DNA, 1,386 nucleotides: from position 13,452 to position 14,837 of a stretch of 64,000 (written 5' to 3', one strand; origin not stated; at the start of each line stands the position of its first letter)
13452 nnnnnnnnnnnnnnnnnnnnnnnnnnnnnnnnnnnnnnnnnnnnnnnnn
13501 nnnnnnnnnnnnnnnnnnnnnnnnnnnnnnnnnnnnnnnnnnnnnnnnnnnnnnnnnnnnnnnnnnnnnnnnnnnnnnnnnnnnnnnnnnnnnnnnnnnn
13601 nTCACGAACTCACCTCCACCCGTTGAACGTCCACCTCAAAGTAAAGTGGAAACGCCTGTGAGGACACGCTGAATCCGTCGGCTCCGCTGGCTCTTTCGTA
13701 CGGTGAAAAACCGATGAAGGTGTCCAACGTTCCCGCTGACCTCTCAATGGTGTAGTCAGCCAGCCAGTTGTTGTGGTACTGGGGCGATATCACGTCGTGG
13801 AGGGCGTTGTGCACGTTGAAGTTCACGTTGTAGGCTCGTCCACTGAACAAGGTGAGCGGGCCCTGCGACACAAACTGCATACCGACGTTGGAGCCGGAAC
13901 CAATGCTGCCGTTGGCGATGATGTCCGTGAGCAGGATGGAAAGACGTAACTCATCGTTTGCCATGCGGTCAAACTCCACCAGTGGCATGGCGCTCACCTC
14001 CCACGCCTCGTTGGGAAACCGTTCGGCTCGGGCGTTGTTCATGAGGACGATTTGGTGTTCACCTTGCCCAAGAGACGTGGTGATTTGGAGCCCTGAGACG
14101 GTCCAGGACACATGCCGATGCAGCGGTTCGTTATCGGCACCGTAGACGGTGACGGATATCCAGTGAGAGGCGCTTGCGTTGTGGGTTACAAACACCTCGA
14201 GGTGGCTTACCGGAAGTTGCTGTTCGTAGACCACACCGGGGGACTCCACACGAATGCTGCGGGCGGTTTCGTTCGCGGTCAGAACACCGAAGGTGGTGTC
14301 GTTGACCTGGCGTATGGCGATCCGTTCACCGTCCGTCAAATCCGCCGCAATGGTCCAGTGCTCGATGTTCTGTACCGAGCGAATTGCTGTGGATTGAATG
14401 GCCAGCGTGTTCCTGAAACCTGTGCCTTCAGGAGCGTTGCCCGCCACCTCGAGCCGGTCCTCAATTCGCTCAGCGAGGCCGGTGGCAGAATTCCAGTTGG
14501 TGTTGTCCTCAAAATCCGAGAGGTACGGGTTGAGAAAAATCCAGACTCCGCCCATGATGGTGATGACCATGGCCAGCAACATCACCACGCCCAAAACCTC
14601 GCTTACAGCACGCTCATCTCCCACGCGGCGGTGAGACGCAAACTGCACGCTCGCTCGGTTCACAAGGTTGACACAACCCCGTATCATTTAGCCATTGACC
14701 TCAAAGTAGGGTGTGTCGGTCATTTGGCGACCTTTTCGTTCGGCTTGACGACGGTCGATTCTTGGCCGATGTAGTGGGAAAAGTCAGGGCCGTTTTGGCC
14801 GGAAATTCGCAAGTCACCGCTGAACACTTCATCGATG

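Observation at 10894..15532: Orphan minor-pilin-like cassette (three class-III-signal-peptide proteins + 560-aa beta protein) preceded by a YycJ-like MBL hydrolase, without any pilus ATPase or platform gene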

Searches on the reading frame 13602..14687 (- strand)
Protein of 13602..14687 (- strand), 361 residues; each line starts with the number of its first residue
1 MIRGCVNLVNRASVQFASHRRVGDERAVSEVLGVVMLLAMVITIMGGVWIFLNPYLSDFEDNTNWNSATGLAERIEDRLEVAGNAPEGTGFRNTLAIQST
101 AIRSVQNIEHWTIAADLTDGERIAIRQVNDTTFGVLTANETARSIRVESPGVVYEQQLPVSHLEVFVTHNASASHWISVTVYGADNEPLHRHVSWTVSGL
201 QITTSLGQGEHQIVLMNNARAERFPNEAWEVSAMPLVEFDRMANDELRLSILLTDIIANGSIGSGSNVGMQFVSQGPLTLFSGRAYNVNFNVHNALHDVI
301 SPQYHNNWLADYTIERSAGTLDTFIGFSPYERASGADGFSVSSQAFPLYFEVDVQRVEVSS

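Call 3: search_protein_families(library=pfam, proteins=[window:13602-14687:-], max_evalue=1)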
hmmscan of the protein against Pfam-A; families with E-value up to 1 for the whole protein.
window:13602-14687:- (361 aa): 2 families
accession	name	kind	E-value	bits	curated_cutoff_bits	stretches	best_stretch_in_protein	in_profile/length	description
PF23960.2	DUF7289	-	2.4e-05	24.5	27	1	26-80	1-59/238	Family of unknown function (DUF7289)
PF07790.16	Pilin_N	-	0.0047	18.2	25.2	1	26-52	1-27/78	Archaeal Type IV pilin, N-terminal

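Call 4: search_protein_families(library=ncbifam, proteins=[window:13602-14687:-], max_evalue=1)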
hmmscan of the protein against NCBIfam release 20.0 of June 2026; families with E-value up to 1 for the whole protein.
window:13602-14687:- (361 aa): 1 family
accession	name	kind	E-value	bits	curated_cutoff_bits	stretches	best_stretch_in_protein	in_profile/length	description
TIGR02537.2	arch_flag_Nterm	domain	0.012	15.1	20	1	24-42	1-19/33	archaellin/type IV pilin N-terminal domain-containing protein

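Call 17: find_homologous_proteins(query=window:13602-14687:-, max_evalue=0.001)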
Query window:13602-14687:- (361 aa): 205 proteins with E <= 0.001 among 3541 candidates; the best 120 are listed.
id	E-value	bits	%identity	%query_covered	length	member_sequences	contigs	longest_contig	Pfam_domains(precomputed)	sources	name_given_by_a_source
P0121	2.9e-234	795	98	100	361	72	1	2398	-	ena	-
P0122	1.6e-205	700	85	100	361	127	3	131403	PF23960.3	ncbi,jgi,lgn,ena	jgi:flagellin-like protein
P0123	8.2e-205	698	86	100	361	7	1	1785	PF23960.3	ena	-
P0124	3.3e-204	696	86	100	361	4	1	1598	PF23960.3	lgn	-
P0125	1.2e-202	691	84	100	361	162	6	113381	PF23960.3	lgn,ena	-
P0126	4.1e-202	689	85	100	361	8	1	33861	PF23960.3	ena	-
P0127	3.1e-200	683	84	100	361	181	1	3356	PF23960.3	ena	-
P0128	5.0e-200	682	82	99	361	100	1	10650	PF23960.3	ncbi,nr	ncbi:MAG: hypothetical protein VX996_04205 [Candidatus Thermoplasmatota archaeon]|nr:hypothetical pr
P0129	5.0e-199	679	84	99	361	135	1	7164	PF23960.3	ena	-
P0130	2.8e-188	643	80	98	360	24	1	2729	PF23960.3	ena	-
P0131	8.1e-185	632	77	100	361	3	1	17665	PF23960.3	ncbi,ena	-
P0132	9.6e-185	632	78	100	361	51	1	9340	-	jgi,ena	-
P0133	1.4e-184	631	77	100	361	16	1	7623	PF23960.3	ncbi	-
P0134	3.5e-184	630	78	100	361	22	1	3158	PF23960.3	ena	-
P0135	6.0e-184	629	77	100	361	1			PF23960.3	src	-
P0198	1.4e-126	441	60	90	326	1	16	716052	-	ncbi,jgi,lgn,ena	-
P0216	5.6e-110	386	48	97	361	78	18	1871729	-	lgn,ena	-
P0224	3.1e-107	377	48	95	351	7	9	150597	-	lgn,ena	-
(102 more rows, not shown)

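Call 26: find_encoding_contigs(protein=P0216, flank=10000, max_places=2)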
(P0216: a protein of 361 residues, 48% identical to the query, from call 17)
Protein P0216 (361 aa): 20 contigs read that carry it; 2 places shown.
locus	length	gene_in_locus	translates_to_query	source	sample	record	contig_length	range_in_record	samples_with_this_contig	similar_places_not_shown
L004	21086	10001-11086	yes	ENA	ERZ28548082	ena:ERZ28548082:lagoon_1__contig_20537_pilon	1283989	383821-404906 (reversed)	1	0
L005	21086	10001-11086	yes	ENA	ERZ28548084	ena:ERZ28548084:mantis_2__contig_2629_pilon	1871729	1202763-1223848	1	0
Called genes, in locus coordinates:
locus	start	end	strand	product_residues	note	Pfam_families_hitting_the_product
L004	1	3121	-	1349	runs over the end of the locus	-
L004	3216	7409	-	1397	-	-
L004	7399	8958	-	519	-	-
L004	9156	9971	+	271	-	PF00753:Lactamase_B, PF23023:Anti-Pycsar_Apyc1 (weak), PF12706:Lactamase_B_2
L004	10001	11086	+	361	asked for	-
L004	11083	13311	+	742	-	PF23960:DUF7289 (faint)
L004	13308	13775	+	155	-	-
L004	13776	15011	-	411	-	PF14559:TPR_19 (faint), PF13176:TPR_7 (faint), PF13181:TPR_8 (faint), PF13432:TPR_16 (faint), PF07721:TPR_4 (faint), PF13424:TPR_12 (weak), PF17874:TPR_MalT (weak), PF13424:TPR_12, +5 more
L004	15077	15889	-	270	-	PF13191:AAA_16, PF25201:nSTAND6 (faint), PF13401:AAA_22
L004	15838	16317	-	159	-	-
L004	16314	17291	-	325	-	-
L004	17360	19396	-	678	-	-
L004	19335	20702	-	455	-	PF13229:Beta_helix (weak)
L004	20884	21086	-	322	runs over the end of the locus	PF00082:Peptidase_S8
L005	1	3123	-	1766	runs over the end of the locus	-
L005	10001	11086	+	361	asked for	-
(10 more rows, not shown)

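Call 27: find_encoding_contigs(protein=P0198, flank=10000, max_places=2)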
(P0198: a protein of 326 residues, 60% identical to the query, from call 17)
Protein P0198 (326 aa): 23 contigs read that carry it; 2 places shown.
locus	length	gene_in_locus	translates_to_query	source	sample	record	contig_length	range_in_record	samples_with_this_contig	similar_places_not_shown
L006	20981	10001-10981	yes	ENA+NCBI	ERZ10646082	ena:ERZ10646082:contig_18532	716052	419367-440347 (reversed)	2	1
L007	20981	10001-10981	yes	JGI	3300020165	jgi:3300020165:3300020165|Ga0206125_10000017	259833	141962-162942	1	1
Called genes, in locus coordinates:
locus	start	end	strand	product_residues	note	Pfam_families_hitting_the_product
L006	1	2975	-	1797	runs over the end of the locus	-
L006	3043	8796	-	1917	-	-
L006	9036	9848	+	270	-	PF00753:Lactamase_B, PF23023:Anti-Pycsar_Apyc1, PF12706:Lactamase_B_2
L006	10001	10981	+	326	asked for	-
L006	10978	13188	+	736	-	PF23960:DUF7289 (faint)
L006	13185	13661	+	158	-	-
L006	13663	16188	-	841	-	PF13191:AAA_16, PF25201:nSTAND6 (faint), PF13401:AAA_22 (faint), PF07719:TPR_2 (faint), PF13176:TPR_7 (faint), PF13432:TPR_16 (faint), PF17874:TPR_MalT (weak), PF13424:TPR_12, +6 more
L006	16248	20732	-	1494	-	PF13229:Beta_helix, PF17957:Big_7 (faint)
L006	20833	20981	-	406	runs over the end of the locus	PF00082:Peptidase_S8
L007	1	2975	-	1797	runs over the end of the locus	-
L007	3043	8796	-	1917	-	-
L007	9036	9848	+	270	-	PF00753:Lactamase_B, PF23023:Anti-Pycsar_Apyc1, PF12706:Lactamase_B_2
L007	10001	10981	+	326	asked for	-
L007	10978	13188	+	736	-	PF23960:DUF7289 (faint)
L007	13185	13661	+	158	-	-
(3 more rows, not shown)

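Call 28: find_encoding_contigs(protein=P0224, flank=10000, max_places=2)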
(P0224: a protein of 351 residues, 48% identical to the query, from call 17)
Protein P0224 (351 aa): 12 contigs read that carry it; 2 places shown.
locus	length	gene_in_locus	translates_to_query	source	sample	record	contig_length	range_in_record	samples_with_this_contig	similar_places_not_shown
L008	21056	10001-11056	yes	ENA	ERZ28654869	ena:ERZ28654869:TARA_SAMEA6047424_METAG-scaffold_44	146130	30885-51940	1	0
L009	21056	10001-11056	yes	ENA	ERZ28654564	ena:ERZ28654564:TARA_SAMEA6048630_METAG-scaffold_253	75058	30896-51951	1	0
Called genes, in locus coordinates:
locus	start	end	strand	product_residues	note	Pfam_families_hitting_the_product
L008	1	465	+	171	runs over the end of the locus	-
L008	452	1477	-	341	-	PF01470:Peptidase_C15, PF00293:NUDIX, PF14815:NUDIX_4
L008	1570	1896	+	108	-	-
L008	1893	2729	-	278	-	-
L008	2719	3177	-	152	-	-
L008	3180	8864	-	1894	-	-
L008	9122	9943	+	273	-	PF00753:Lactamase_B, PF23023:Anti-Pycsar_Apyc1 (weak), PF12706:Lactamase_B_2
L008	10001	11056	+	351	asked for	-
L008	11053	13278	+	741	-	PF23960:DUF7289 (faint)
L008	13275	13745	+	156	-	-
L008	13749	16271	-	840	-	PF13191:AAA_16, PF13401:AAA_22 (faint), PF07719:TPR_2 (faint), PF13176:TPR_7 (faint), PF13374:TPR_10 (faint), PF13424:TPR_12, PF17874:TPR_MalT, PF13424:TPR_12 (weak), +6 more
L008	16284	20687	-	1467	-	-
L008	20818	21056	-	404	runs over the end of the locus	PF00082:Peptidase_S8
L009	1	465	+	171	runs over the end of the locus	-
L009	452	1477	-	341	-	PF01470:Peptidase_C15, PF00293:NUDIX, PF14815:NUDIX_4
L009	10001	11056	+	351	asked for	-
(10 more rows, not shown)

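Call 41: search_protein_families(library=pfam, alignment_id=A3, max_evalue=0.01)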
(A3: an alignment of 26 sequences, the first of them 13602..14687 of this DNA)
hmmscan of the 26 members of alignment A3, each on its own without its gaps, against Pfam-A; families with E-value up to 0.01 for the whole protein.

A. member 1, window:13602-14687:- (361 aa): 2 families
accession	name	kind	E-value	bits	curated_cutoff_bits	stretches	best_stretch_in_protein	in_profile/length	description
PF23960.2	DUF7289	-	2.4e-05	24.5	27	1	26-80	1-59/238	Family of unknown function (DUF7289)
PF07790.16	Pilin_N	-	0.0047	18.2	25.2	0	26-52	1-27/78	Archaeal Type IV pilin, N-terminal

B. families by the number of members that match (of 26 scanned): 3 families
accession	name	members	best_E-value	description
PF23960.2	DUF7289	25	2.4e-06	Family of unknown function (DUF7289)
PF07790.16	Pilin_N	22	0.0001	Archaeal Type IV pilin, N-terminal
PF23928.1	DUF7266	1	0.0046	Family of unknown function (DUF7266)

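Call 43: search_solved_structures(query=A3, max_evalue=1)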
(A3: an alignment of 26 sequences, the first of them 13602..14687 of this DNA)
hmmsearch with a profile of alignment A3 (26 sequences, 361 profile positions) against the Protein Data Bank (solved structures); distinct sequences matched with E-value up to 1: 3.
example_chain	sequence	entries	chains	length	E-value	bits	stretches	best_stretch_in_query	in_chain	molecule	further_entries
8gi2_A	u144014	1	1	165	0.16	14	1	20-43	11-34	Natrinema pilin, PilA2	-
7ase_C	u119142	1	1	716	0.26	13.3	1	104-192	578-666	Eukaryotic translation initiation factor 3 subunit 8, putative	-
1lu4_A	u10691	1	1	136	0.76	11.7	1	275-321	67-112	SOLUBLE SECRETED ANTIGEN MPT53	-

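Call 57: predict_structure(alignment_id=A3)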
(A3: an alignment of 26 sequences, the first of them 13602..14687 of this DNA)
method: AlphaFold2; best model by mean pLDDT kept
length: 361 residues; sequences in the alignment: 26
mean_pLDDT: 70.8   pTM: 0.64
mean pLDDT of the five models: 70.8, 62.1, 61.5, 60.0, 52.3
residues with pLDDT >= 90: 53; 70-90: 178; 50-70: 48; < 50: 82
segments of 3 or more residues with pLDDT < 50: 1-27, 52-62, 298-340
pLDDT, mean of each block of 10 residues (from residue 1): 35 36 48 67 57 41 63 83 83 72 84 86 87 90 93 92 91 87 93 91 79 82 80 66 80 84 74 86 82 63 35 30 34 37 67 89 80
secondary structure, 60 per line:
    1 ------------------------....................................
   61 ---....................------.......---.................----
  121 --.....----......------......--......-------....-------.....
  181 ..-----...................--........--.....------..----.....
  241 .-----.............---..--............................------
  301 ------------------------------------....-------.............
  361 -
elements in order: H25-60 H64-83 E90-96 E100-116 E123-127 E132-137 E144-149 E152-157 E165-168 E176-182 E188-206 E209-216 E219-223 E236-241 E247-259 E267-294 E337-340 E348-360

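Call 61: fold_search(model_id=the predicted structure, library=pdb)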
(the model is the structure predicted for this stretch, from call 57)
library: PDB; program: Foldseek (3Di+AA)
matches with E <= 10: 974; with E <= 0.001: 0
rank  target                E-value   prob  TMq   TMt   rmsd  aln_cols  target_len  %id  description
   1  8bl3                  1.9e-03  0.77  0.12  0.27  17.9       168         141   11  De novo single-chain immunoglobulin dimer scIg12 (released 2023-10-04)
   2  8gl6_D                1.2e-02  1.00  0.18  0.65   3.5        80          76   21  The Type 9 Secretion System in vitro assembled, RemA-CTD substrate bound complex (released 2024-01-31)
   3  7x8f_A                1.2e-02  0.38  0.10  0.20  16.8       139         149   10  Crystal structure of ENL T4 mutant YEATS domain in complex with histone H3 acetylation at K27 (released 2023-01-18)
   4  6gvk_A                1.3e-02  0.44  0.14  0.23  21.2       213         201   13  Second pair of Fibronectin type III domains of integrin beta4 (T1663R mutant) bound to the bullous pemphigoid antigen  (released 2019-03-20)
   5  3rls_A                1.4e-02  0.69  0.12  0.25  16.9       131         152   11  Crystal structure of yeast AF-9 homolog protein Yaf9 (released 2011-05-25)
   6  9im4_A                1.5e-02  0.63  0.13  0.26  17.3       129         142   11  Crystal Structure of AF9 YEATS domain F28R mutant in complex with histone H3K9la (released 2025-07-09)
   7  7sko_B                1.6e-02  1.00  0.15  0.64   3.1        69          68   23  De novo synthetic protein DIG8-CC (orthogonal space group) (released 2022-10-12)
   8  7crg_B                1.6e-02  0.99  0.19  0.46   6.3       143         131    8  Beta-strand-mediated dimeric formation of the extended Ig-like domains of human lamin A/C (released 2021-08-25)
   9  7crg_A                1.6e-02  0.99  0.19  0.45   7.3       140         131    8  Beta-strand-mediated dimeric formation of the extended Ig-like domains of human lamin A/C (released 2021-08-25)
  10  7yvd_C                1.6e-02  0.94  0.17  0.40  10.8       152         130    7  The crystal structure of the progerin C-terminal peptide and the Ig-like domain of lamin A/C (released 2023-08-30)
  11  7vkg                  1.6e-02  0.66  0.13  0.28  15.4       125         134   10  Crystal structure of AF9 YEATS domain in complex with Compound 10 (released 2022-10-05)
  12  8a1f_B                1.7e-02  0.03  0.06  0.06  29.4       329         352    4  Human PTPRK N-terminal domains MAM-Ig-FN1 (released 2023-03-15)
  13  3m7o_A                1.9e-02  0.66  0.15  0.30  12.2       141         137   11  Crystal structure of mouse MD-1 in complex with phosphatidylcholine (released 2010-06-09)
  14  6hpw                  1.9e-02  0.51  0.12  0.25  16.6       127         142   10  Crystal structure of ENL (MLLT1) in complex with compound 20 (released 2018-11-28)
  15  8bl6                  2.0e-02  0.66  0.14  0.31  17.0       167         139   11  De novo single-chain immunoglobulin dimer scIg12+EF3a (released 2023-10-04)
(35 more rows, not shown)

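Call 81: search_dna_similar(query=window:13602-14687:-, collection=plasmids, mode=protein, max_evalue=1, max_rows=20)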
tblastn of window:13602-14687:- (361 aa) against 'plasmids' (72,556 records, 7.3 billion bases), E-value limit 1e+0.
No match.

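Call 84: search_protein_families(library=padloc, proteins=[window:13602-14687:-], max_evalue=0.01)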
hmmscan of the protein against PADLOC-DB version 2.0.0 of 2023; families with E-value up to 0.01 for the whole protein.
window:13602-14687:- (361 aa): 0 families
